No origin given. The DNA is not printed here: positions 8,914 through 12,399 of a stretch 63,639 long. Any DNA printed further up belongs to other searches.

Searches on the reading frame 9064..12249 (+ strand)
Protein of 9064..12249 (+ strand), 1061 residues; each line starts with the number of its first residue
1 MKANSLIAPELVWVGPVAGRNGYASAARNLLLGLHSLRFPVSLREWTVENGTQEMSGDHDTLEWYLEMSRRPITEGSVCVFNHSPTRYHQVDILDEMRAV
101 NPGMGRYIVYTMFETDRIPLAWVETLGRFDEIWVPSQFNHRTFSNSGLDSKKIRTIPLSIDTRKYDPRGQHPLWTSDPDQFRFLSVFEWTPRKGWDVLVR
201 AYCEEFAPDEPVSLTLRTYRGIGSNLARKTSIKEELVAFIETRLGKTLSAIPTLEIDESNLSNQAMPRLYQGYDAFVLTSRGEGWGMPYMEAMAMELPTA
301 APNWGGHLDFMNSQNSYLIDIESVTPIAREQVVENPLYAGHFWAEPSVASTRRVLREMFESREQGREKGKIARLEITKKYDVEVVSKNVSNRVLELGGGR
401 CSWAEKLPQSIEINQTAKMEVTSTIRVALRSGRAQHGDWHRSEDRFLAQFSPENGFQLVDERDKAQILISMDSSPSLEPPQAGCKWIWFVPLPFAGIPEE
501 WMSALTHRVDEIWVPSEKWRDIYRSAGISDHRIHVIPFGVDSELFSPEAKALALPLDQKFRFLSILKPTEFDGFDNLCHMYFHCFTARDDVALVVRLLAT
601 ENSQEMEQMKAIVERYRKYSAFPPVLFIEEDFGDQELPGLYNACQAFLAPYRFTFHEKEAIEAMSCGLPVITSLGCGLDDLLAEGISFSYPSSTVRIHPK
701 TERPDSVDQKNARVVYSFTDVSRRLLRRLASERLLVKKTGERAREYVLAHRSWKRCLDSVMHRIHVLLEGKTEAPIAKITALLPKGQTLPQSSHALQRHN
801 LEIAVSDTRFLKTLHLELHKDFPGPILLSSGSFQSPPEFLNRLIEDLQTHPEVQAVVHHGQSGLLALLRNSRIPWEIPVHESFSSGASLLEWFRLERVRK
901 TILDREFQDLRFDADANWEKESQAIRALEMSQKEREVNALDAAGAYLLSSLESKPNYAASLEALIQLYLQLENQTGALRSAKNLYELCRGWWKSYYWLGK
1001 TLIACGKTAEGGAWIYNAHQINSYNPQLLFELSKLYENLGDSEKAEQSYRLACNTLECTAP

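Call 9: search_protein_families(library=pfam, proteins=[window:9064-12249:+], max_evalue=0.00001)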
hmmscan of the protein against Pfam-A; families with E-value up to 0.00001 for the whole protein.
window:9064-12249:+ (1061 aa): 4 families
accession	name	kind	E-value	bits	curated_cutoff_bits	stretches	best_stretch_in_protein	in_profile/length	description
PF13692.12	Glyco_trans_1_4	-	7.3e-17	62.4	27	1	264-328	68-133/142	Glycosyl transferases group 1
PF00534.26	Glycos_transf_1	-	7.7e-14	52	26.4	1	261-327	81-148/172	Glycosyl transferases group 1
PF13439.12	Glyco_transf_4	-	4e-10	40.4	28.5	0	494-543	119-169/170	Glycosyltransferase Family 4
PF13524.12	Glyco_trans_1_2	-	4.8e-06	27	25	0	634-757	37-139/144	Glycosyl transferase-like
